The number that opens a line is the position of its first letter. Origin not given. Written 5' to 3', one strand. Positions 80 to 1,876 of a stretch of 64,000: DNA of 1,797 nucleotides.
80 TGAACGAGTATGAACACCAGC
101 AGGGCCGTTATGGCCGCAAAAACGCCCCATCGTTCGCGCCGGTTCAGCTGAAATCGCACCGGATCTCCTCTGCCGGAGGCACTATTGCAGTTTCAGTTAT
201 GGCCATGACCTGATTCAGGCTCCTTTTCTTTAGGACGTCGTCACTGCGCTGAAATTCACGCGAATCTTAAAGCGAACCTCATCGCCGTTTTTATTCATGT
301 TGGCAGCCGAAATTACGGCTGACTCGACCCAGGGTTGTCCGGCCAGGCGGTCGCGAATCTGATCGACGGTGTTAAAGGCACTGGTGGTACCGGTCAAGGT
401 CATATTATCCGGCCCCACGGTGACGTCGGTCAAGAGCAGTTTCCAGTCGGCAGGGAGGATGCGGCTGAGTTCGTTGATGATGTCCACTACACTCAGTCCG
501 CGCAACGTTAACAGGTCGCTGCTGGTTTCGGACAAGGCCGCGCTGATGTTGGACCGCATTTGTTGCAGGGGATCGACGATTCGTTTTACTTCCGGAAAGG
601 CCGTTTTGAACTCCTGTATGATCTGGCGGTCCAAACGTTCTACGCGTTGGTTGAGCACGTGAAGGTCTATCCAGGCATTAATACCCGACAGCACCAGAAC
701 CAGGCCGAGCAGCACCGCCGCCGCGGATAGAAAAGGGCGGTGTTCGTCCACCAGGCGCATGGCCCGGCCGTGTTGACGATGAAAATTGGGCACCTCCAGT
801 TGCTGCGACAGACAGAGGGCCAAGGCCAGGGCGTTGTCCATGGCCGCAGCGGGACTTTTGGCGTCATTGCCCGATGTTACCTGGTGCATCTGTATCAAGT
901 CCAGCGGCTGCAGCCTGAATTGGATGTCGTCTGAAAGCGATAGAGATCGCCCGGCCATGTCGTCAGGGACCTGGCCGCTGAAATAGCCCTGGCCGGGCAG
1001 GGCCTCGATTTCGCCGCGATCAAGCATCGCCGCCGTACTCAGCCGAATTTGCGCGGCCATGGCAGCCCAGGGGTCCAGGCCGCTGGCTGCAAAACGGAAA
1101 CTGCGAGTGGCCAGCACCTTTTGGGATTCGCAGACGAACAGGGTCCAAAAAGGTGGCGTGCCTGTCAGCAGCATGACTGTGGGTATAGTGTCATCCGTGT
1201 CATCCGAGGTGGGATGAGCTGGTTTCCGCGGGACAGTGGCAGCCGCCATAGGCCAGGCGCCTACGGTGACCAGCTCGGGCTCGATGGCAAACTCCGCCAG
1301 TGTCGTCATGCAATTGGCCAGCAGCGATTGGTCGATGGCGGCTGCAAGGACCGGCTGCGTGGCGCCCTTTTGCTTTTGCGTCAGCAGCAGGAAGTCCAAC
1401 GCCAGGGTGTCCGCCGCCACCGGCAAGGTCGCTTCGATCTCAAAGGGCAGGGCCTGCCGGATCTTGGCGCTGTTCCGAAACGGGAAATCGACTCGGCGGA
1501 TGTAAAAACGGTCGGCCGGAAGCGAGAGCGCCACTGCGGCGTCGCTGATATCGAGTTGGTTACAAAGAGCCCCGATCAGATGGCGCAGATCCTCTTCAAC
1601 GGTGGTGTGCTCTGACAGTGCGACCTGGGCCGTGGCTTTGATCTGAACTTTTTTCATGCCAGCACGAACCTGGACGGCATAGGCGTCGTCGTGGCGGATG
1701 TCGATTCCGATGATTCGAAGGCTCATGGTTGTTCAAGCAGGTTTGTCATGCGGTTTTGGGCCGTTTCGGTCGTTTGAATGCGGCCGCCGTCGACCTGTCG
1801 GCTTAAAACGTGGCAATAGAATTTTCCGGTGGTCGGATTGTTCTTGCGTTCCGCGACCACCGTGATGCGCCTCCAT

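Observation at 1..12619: Type IV pilus pilMNOPQ operon abutting a T2SS-like gspFGHIJKLM operon with no secretin, ATPase or GspC of its own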

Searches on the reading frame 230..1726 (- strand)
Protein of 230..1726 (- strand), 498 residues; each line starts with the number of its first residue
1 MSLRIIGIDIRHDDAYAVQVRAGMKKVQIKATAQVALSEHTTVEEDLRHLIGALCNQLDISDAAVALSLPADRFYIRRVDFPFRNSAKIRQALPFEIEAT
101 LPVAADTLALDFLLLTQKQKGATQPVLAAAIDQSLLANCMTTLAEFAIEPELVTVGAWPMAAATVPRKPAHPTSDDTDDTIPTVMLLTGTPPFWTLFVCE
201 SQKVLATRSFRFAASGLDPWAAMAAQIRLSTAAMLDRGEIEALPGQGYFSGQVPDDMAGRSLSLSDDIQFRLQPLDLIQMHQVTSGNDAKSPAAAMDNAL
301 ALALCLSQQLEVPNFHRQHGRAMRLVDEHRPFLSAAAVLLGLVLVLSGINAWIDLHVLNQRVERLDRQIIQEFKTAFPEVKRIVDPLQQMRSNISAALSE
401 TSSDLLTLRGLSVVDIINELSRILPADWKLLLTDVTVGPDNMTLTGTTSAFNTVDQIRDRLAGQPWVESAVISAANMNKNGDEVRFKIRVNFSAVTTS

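Call 7: find_encoding_contigs(protein=window:230-1726:-, flank=10000, max_places=6)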
Protein window:230-1726:- (498 aa): 1 contig read that carries it; 1 place shown.
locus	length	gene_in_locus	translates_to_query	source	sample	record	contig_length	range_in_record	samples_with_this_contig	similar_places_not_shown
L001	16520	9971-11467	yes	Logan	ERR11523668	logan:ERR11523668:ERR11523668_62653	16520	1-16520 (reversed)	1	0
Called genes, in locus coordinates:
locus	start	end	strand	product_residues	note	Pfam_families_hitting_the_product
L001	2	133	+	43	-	?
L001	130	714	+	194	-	PF05137:PilN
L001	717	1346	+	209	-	PF04350:PilO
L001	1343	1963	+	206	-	PF04351:PilP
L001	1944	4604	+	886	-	PF11741:AMIN, PF21305:type_II_gspD_N0, PF07660:STN (weak), PF03958:Secretin_N, PF00263:Secretin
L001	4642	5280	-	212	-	-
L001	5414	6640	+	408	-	PF28597:T2SSF_N, PF00482:T2SSF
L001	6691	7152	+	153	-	PF07963:N_methyl, PF08334:T2SSG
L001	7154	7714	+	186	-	PF07963:N_methyl (weak)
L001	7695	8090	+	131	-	PF07963:N_methyl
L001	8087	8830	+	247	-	PF07963:N_methyl (weak), PF11612:T2SSJ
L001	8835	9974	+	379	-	PF21687:T2SSK_1st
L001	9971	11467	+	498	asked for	PF11104:PilM_2 (weak), PF12693:GspL_C, PF05137:PilN (weak)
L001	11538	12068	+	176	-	-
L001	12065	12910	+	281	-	-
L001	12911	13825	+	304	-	PF11356:T2SSC, PF13180:PDZ_2, PF17820:PDZ_6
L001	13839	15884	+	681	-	PF21305:type_II_gspD_N0, PF03958:Secretin_N, PF00263:Secretin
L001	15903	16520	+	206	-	?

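Call 8: search_protein_families(library=pfam, proteins=[window:230-1726:-], max_evalue=0.01)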
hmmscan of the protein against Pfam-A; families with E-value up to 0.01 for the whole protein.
window:230-1726:- (498 aa): 4 families
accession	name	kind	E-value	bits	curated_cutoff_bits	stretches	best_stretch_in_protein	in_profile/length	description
PF12693.12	GspL_C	-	3.4e-09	37.2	29.6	1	336-485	10-149/158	GspL periplasmic domain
PF05137.18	PilN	-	1.1e-07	32.3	22.8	1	416-491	2-77/78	Fimbrial assembly protein (PilN)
PF11104.14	PilM_2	-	8.7e-06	25.3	27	1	7-166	1-168/340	Type IV pilus assembly protein PilM;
PF05134.19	T2SSL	-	0.0025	17.7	25.5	1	63-153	47-131/231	Type II secretion system (T2SS), protein L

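Call 12: search_protein_families(library=pfam, proteins=[L001:15903-16520:+, L001:11538-12068:+, L001:12065-12910:+, L001:12911-13825:+, L001:13839-15884:+], max_evalue=1)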
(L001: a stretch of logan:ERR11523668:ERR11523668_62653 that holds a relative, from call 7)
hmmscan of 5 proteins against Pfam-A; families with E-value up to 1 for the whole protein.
L001:15903-16520:+ (206 aa): 1 family
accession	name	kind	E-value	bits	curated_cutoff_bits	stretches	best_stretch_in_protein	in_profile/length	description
PF05157.20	MshEN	-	3.1e-08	33.9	23.1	1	115-161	42-88/90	MshEN domain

L001:11538-12068:+ (176 aa): 3 families
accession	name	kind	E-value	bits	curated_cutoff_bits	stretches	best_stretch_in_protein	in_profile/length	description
PF04612.17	T2SSM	-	0.0018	19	27.8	1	4-169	10-155/160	Type II secretion system (T2SS), protein M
PF03739.19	LptF_LptG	-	0.066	12.7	27.9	1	13-56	100-142/353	Lipopolysaccharide export system permease LptF/LptG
PF10741.14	T2SSM_b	-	0.094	13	21.7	1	111-159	44-92/111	Type II secretion system (T2SS), protein M subtype b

L001:12065-12910:+ (281 aa): 2 families
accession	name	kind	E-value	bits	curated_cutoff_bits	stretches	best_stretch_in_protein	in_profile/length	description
PF13116.12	YhdP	-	0.034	12.5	46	1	133-184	627-681/1224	YhdP protein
PF02321.23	OEP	-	0.039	14.2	22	1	138-201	38-97/187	Outer membrane efflux protein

L001:12911-13825:+ (304 aa): 6 families
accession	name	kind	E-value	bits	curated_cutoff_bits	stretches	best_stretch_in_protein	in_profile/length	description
PF11356.14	T2SSC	-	2.1e-16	60.5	27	1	21-161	4-140/141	Type II secretion system protein C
PF17820.7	PDZ_6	-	3.8e-09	36.6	27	1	240-276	3-39/54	PDZ domain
PF13180.12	PDZ_2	-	2.2e-08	34.7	27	1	241-300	18-77/80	PDZ domain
PF00595.29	PDZ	-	0.00011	22.9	23.2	1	235-271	25-63/81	PDZ domain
PF14685.13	PDZ_Tricorn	-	0.009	16.4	25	1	251-293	36-79/88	Tricorn protease PDZ domain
PF16537.11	T2SSB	-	0.09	12.9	28.4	1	128-157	25-55/60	Type II secretion system protein B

L001:13839-15884:+ (681 aa): 3 families
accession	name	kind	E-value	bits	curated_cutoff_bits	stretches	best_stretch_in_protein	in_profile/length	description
PF00263.26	Secretin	-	2.9e-48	164.1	27.5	1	456-621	1-169/169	Bacterial type II and III secretion system protein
PF03958.22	Secretin_N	-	1.5e-41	140.9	28.2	3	144-203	1-67/69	Bacterial type II/III secretion system short domain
PF21305.2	type_II_gspD_N0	-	6.8e-27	93.6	27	1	46-115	1-71/71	GspD-like, N0 domain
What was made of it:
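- gspC, gspD and the start of gspE lie directly downstream of gspM-gspN on L001 (calls 7, 12).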

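Call 15: find_related_loci(query=window:230-1726:-, collection=genome_contigs, flank=10000)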
Query window:230-1726:- (498 aa) in genome_contigs; peptide patterns used: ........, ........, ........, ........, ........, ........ (x = any residue, [..] = any of these).
57 stretches matched a pattern, but none encodes a relative of the query by tblastn (E <= 1e-3).
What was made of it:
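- Tried and rejected: A genome_contigs scan with GspL alone found no relative (call 15).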

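Call 16: find_homologous_proteins(query=window:230-1726:-, max_evalue=0.00001)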
Query window:230-1726:- (498 aa): 60 proteins with E <= 0.00001 among 8000 candidates.
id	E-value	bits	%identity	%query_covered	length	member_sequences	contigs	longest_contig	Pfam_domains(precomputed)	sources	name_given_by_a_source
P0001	5.8e-263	891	94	87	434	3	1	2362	PF12693.13,PF05137.19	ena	-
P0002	6.4e-215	733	68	100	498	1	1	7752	PF05134.20,PF12693.13,PF05137.19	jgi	jgi:type II secretion system protein L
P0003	1.2e-56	211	29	98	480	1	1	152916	PF05134.20,PF05137.19,PF11104.15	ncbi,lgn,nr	ncbi:MAG: pilus assembly protein PilM [Desulfobacterales bacterium]|nr:pilus assembly protein PilM [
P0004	3.3e-55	206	31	99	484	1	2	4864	PF05134.20,PF12693.13,PF05137.19,PF11104.15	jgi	jgi:general secretion pathway protein L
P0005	1.5e-52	197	29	99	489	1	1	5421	PF05134.20,PF12693.13,PF05137.19,PF11104.15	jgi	-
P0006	1.8e-52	197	28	98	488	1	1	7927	PF05134.20,PF12693.13,PF05137.19,PF11104.15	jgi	jgi:type II secretory pathway component PulL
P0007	6.7e-48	182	29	99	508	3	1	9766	PF05134.20,PF12693.13,PF05137.19,PF11104.15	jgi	jgi:Tfp pilus assembly PilM family ATPase/Tfp pilus assembly protein PilN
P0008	9.9e-47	178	28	98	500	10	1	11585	PF05134.20,PF12693.13,PF05137.19,PF11104.15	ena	-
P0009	2.8e-44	170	28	99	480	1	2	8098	PF05134.20,PF12693.13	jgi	jgi:general secretion pathway protein L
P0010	4.9e-44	169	26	99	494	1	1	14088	PF05134.20,PF12693.13,PF05137.19,PF11104.15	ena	-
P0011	5.7e-44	169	28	99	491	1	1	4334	PF11104.15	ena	-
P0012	6.5e-44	169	28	99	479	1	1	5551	PF05134.20,PF12693.13,PF05137.19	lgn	-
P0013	1.3e-43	168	26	98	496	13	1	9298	PF05134.20,PF12693.13,PF05137.19,PF11104.15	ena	-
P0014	2.0e-43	167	30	99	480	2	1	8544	PF05134.20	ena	-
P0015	2.6e-43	167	27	98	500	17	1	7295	PF05134.20,PF12693.13,PF11104.15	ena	-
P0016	4.2e-43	166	27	99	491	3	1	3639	PF12693.13,PF05137.19,PF11104.15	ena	-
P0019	1.9e-42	164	28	99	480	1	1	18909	PF05134.20,PF12693.13,PF05137.19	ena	-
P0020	2.5e-42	164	29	99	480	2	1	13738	PF05134.20,PF12693.13,PF05137.19,PF11104.15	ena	-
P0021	1.2e-41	162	26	98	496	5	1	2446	PF05134.20,PF12693.13,PF11104.15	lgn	-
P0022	2.2e-41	161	27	99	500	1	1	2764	PF05134.20,PF12693.13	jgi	jgi:type II secretory pathway component PulL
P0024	3.3e-41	160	28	99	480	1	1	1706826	PF05134.20,PF12693.13,PF05137.19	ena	-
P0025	7.5e-41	159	27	99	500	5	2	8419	PF05134.20,PF12693.13,PF05137.19,PF11104.15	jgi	jgi:general secretion pathway protein L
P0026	1.2e-40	158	27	98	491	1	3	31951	PF05134.20,PF12693.13,PF05137.19,PF11104.15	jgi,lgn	jgi:general secretion pathway protein L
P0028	1.3e-40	158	25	98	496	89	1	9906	PF05134.20,PF12693.13,PF05137.19,PF11104.15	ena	-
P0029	1.3e-40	158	28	99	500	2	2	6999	PF05134.20,PF12693.13,PF11104.15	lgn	-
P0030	1.4e-40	158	28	99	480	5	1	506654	PF05134.20,PF12693.13,PF11104.15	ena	-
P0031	2.1e-40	157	27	98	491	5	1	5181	PF05134.20,PF12693.13,PF05137.19,PF11104.15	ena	-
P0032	2.1e-40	157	27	98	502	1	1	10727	PF12693.13,PF05137.19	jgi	-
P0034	5.0e-40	156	26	98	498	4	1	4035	PF12693.13,PF05137.19,PF11104.15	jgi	-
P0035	5.2e-40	156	31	39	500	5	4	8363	PF12693.13,PF05137.19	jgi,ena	-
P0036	2.8e-39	154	27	99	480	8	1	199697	PF05134.20,PF05137.19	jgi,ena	jgi:general secretion pathway protein L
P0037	4.4e-39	153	26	98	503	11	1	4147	PF12693.13,PF05137.19,PF11104.15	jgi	jgi:general secretion pathway protein L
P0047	8.4e-37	145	26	98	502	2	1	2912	PF12693.13,PF05137.19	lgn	-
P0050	5.7e-35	139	26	99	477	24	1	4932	PF12693.13,PF05137.19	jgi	-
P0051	8.1e-35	139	26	88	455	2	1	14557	PF12693.13,PF05137.19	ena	-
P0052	2.0e-32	131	27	98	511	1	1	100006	PF12693.13,PF05137.19,PF11104.15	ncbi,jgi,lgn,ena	-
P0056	1.3e-21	95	30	44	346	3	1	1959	PF12693.13,PF05137.19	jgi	jgi:general secretion pathway protein L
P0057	1.5e-21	95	33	39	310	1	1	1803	PF12693.13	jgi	jgi:type II secretory pathway component PulL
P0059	1.1e-10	59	36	17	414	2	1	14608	PF05134.20,PF12693.13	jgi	jgi:general secretion pathway protein L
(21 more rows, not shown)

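Call 17: find_encoding_contigs(protein=P0003, flank=10000, max_places=2)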
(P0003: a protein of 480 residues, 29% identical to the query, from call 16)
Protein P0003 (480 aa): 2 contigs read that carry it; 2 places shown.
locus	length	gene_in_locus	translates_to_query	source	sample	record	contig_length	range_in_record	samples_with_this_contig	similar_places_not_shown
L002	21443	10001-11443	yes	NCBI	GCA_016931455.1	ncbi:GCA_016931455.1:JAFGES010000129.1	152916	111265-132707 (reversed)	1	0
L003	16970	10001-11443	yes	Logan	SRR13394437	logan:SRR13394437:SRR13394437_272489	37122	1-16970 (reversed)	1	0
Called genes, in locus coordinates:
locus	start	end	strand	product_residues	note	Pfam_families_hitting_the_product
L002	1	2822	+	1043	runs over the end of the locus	PF00873:ACR_tran, PF03176:MMPL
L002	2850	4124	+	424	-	PF02321:OEP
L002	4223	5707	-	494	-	-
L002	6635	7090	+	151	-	PF07963:N_methyl, PF08334:T2SSG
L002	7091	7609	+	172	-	PF07963:N_methyl (weak)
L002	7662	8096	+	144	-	PF07963:N_methyl (weak)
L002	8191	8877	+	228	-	PF07963:N_methyl (weak), PF11612:T2SSJ (weak)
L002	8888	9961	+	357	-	PF21687:T2SSK_1st, PF12836:HHH_3 (faint)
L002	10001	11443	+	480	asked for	PF11104:PilM_2 (weak), PF05134:T2SSL (weak), PF05137:PilN (weak)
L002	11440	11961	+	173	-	-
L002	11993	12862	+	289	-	-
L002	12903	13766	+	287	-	PF11356:T2SSC, PF13180:PDZ_2 (weak), PF17820:PDZ_6 (weak)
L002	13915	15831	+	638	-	PF21305:type_II_gspD_N0, PF03958:Secretin_N, PF00263:Secretin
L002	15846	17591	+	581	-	PF05157:MshEN (faint), PF00437:T2SSE, PF13604:AAA_30 (weak)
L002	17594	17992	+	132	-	PF01809:YidD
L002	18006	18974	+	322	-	PF07719:TPR_2 (faint), PF12895:ANAPC3 (faint), PF13174:TPR_6 (faint), PF13181:TPR_8 (faint), PF14559:TPR_19 (faint)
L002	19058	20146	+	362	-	PF02515:CoA_transf_3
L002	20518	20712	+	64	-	-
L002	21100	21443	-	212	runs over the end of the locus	-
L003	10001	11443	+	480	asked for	PF11104:PilM_2 (weak), PF05134:T2SSL (weak), PF05137:PilN (weak)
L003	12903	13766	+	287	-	PF11356:T2SSC, PF13180:PDZ_2 (weak), PF17820:PDZ_6 (weak)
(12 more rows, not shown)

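Call 18: find_encoding_contigs(protein=P0024, flank=10000, max_places=2)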
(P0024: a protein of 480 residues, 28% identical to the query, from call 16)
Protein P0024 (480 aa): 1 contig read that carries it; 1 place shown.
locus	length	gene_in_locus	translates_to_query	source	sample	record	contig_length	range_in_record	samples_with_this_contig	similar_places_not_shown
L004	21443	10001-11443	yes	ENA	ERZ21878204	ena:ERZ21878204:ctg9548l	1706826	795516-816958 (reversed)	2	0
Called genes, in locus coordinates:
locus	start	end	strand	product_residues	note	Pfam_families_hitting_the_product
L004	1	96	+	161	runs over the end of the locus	-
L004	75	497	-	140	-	PF01934:HepT-like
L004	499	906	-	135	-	PF01909:NTP_transf_2, PF18765:Polbeta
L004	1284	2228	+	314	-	PF06574:FAD_syn, PF01467:CTP_transf_like (faint), PF01687:Flavokinase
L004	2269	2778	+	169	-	PF01327:Pep_deformylase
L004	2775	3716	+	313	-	PF00551:Formyl_trans_N, PF02911:Formyl_trans_C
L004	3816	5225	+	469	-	PF01029:NusB, PF22458:RsmF-B_ferredox, PF01189:Methyltr_RsmB-F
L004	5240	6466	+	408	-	PF28597:T2SSF_N, PF00482:T2SSF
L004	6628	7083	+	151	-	PF07963:N_methyl, PF08334:T2SSG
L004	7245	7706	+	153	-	-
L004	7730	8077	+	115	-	-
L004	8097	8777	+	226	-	PF07963:N_methyl (weak), PF11612:T2SSJ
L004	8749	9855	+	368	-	PF21687:T2SSK_1st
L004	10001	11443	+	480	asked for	PF05134:T2SSL (weak), PF12693:GspL_C (weak), PF05137:PilN (faint)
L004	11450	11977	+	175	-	PF04612:T2SSM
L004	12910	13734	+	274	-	PF11356:T2SSC, PF00595:PDZ (faint), PF13180:PDZ_2, PF17820:PDZ_6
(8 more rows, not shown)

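Call 19: find_encoding_contigs(protein=P0002, flank=10000, max_places=2)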
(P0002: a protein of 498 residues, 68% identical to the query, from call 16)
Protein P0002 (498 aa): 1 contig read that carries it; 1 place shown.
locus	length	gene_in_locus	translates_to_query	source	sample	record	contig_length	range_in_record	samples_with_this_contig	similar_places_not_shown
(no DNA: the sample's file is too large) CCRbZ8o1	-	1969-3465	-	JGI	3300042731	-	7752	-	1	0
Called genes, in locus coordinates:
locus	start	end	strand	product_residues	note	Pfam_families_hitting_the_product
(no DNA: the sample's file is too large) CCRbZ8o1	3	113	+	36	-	?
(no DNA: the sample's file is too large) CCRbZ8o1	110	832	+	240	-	PF07963:N_methyl (weak), PF11612:T2SSJ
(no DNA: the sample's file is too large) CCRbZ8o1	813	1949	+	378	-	PF21687:T2SSK_1st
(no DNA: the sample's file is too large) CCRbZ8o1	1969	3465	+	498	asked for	PF05134:T2SSL (weak), PF12693:GspL_C, PF05137:PilN (weak)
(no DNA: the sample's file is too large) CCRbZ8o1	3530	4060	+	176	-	PF04612:T2SSM (weak)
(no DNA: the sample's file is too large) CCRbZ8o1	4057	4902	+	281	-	-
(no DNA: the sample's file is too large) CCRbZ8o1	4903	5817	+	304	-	PF11356:T2SSC, PF13180:PDZ_2, PF17820:PDZ_6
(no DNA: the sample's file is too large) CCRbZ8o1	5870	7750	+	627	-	?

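Call 28: find_encoding_contigs(protein=P0030, flank=10000, max_places=1)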
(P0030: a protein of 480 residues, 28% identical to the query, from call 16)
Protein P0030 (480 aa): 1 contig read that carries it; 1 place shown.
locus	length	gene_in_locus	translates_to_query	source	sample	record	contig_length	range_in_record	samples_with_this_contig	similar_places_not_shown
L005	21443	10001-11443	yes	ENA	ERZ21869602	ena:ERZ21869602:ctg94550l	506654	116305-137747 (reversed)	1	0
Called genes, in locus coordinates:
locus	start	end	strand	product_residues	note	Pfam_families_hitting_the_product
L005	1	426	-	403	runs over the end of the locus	PF04101:Glyco_tran_28_C, PF06722:EryCIII-like_C (weak)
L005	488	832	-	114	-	PF20172:DUF6538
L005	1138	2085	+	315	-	PF06574:FAD_syn, PF01467:CTP_transf_like (weak), PF01687:Flavokinase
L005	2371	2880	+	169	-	PF01327:Pep_deformylase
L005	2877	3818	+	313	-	PF00551:Formyl_trans_N, PF02911:Formyl_trans_C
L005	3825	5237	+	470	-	PF01029:NusB, PF22458:RsmF-B_ferredox, PF01189:Methyltr_RsmB-F, PF13847:Methyltransf_31 (faint)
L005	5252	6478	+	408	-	PF28597:T2SSF_N, PF00482:T2SSF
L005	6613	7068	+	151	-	PF07963:N_methyl, PF08334:T2SSG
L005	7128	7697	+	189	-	PF07963:N_methyl (faint)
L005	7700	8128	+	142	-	PF07963:N_methyl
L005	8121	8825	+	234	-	PF11612:T2SSJ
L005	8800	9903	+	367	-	PF21687:T2SSK_1st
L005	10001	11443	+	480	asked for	PF11104:PilM_2 (weak), PF05134:T2SSL (weak), PF12693:GspL_C (faint)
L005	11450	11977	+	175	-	PF04612:T2SSM (weak)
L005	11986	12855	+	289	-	-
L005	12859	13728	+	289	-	PF11356:T2SSC, PF00595:PDZ (weak), PF13180:PDZ_2, PF17820:PDZ_6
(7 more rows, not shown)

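Call 29: find_encoding_contigs(protein=P0036, flank=10000, max_places=1)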
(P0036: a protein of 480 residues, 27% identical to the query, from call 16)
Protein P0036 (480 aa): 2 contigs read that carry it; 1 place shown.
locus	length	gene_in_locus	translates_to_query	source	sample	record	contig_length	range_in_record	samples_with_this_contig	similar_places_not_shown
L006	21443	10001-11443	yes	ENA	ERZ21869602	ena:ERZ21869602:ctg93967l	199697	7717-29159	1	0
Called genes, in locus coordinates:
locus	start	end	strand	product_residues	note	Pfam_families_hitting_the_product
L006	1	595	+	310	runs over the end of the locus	PF14659:Phage_int_SAM_3, PF22022:Phage_int_M, PF00589:Phage_integrase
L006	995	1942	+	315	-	PF06574:FAD_syn, PF01467:CTP_transf_like (weak), PF01687:Flavokinase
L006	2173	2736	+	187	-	PF01327:Pep_deformylase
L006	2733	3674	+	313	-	PF00551:Formyl_trans_N, PF02911:Formyl_trans_C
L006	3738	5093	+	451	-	PF01029:NusB, PF01728:FtsJ (faint), PF22458:RsmF-B_ferredox (weak), PF01189:Methyltr_RsmB-F, PF13847:Methyltransf_31 (weak)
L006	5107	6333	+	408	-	PF28597:T2SSF_N, PF00482:T2SSF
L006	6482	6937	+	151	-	PF07963:N_methyl, PF08334:T2SSG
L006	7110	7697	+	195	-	-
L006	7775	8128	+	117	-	-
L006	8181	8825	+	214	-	PF11612:T2SSJ (weak)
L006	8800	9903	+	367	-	PF21687:T2SSK_1st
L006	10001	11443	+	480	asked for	PF05134:T2SSL (weak), PF05137:PilN (weak)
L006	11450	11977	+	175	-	PF04612:T2SSM (weak)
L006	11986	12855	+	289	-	-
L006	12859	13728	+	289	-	PF11356:T2SSC, PF13180:PDZ_2, PF17820:PDZ_6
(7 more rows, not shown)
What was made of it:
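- Three relatives instead have ribF-def-fmt-rsmB upstream (calls 18, 28, 29).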

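Call 30: find_encoding_contigs(protein=P0052, flank=10000, max_places=1)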
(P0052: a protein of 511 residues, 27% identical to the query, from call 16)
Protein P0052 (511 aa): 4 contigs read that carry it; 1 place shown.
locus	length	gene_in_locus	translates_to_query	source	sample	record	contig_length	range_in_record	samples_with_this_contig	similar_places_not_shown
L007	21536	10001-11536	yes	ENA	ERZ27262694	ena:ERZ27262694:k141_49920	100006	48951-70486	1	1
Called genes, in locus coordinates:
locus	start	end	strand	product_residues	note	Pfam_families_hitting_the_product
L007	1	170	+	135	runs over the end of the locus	-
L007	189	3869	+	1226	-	PF22113:Mtrc-MtrF_II-IV_dom (faint)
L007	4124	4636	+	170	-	PF12637:TSCPD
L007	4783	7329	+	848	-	PF17164:DUF5122, PF07963:N_methyl, PF08334:T2SSG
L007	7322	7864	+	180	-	PF07963:N_methyl (weak)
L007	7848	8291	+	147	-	PF07963:N_methyl (weak)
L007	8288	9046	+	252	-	PF07963:N_methyl (weak)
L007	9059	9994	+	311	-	-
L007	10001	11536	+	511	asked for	PF11104:PilM_2 (faint), PF12693:GspL_C (weak), PF05137:PilN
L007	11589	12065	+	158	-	-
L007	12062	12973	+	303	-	-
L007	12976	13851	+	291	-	PF11356:T2SSC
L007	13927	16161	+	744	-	PF21305:type_II_gspD_N0, PF13176:TPR_7 (faint), PF03958:Secretin_N, PF00263:Secretin, PF07719:TPR_2 (faint), PF13181:TPR_8 (faint)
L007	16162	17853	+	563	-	PF05157:MshEN, PF00437:T2SSE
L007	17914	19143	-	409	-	PF28597:T2SSF_N, PF00482:T2SSF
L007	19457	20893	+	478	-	PF13191:AAA_16, PF07728:AAA_5 (faint), PF13173:AAA_14 (weak), PF13401:AAA_22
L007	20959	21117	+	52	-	PF10262:Rdx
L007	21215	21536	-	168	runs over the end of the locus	PF01325:Fe_dep_repress, PF01978:TrmB (weak), PF00392:GntR (faint), PF01047:MarR (weak), PF13545:HTH_Crp_2 (weak), PF02742:Fe_dep_repr_C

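Call 33: search_protein_families(library=ncbifam, proteins=[window:230-1726:-, L001:11538-12068:+, L001:12065-12910:+, L001:12911-13825:+], max_evalue=0.001)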
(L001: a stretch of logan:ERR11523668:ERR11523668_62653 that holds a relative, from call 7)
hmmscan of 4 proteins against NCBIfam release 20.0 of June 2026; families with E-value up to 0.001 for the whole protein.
window:230-1726:- (498 aa): 4 families
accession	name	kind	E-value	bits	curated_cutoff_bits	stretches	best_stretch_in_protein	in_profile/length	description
TIGR01709.2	typeII_sec_gspL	equivalog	3.7e-20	72.4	65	1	63-464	50-373/392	type II secretion system protein GspL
NF041617.1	T2SS_L_SYNERG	exception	1.8e-05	23.8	150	0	334-463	236-357/387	type II secretion system protein GspL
NF045709.1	Amuc_1101_fam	equivalog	4e-05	22.7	650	0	45-155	52-160/608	Amuc_1101 family PilM-like pilus complex protein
TIGR01175.1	pilM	subfamily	0.00051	19.1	133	1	5-164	5-173/348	type IV pilus assembly protein PilM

L001:11538-12068:+ (176 aa): 1 family
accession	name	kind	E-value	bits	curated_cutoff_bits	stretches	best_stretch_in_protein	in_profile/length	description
NF040576.1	T2SS_GspM_XpsM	equivalog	1.2e-05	25.1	60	1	11-158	5-154/180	type II secretion system protein GspM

L001:12065-12910:+ (281 aa): 1 family
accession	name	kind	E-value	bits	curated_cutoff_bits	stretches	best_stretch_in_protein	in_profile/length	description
TIGR04411.1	T2SS_GspN_Lepto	equivalog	4.2e-41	141.3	50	1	1-278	2-280/280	type II secretion system protein GspN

L001:12911-13825:+ (304 aa): 7 families
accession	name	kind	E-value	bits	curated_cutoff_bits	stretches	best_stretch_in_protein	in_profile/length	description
NF041515.1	GspC_delta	equivalog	1.8e-62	211.9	150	1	15-304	6-311/311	type II secretion system protein GspC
TIGR01713.1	typeII_sec_gspC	equivalog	8.3e-28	97.7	101.6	1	56-302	37-258/259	type II secretion system protein GspC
NF041616.1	T2SS_C_SYNERG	exception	1.3e-16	60.8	200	1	12-303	6-295/296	type II secretion system protein GspC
TIGR02037.1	degP_htrA_DO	subfamily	3.6e-07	29.5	416.2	1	224-303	248-327/434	Do family serine endopeptidase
NF041199.1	trx7_PDZ_seleno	equivalog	7.4e-06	25.1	300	1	234-300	202-269/390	Trx7/PDZ domain-containing (seleno)protein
NF047968.1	SerProtHtrA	equivalog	8.8e-06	25.3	470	1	235-301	289-355/357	serine protease HtrA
NF007242.0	PRK09681.1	equivalog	1.7e-05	24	561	1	66-162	92-185/319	type II secretion system protein GspC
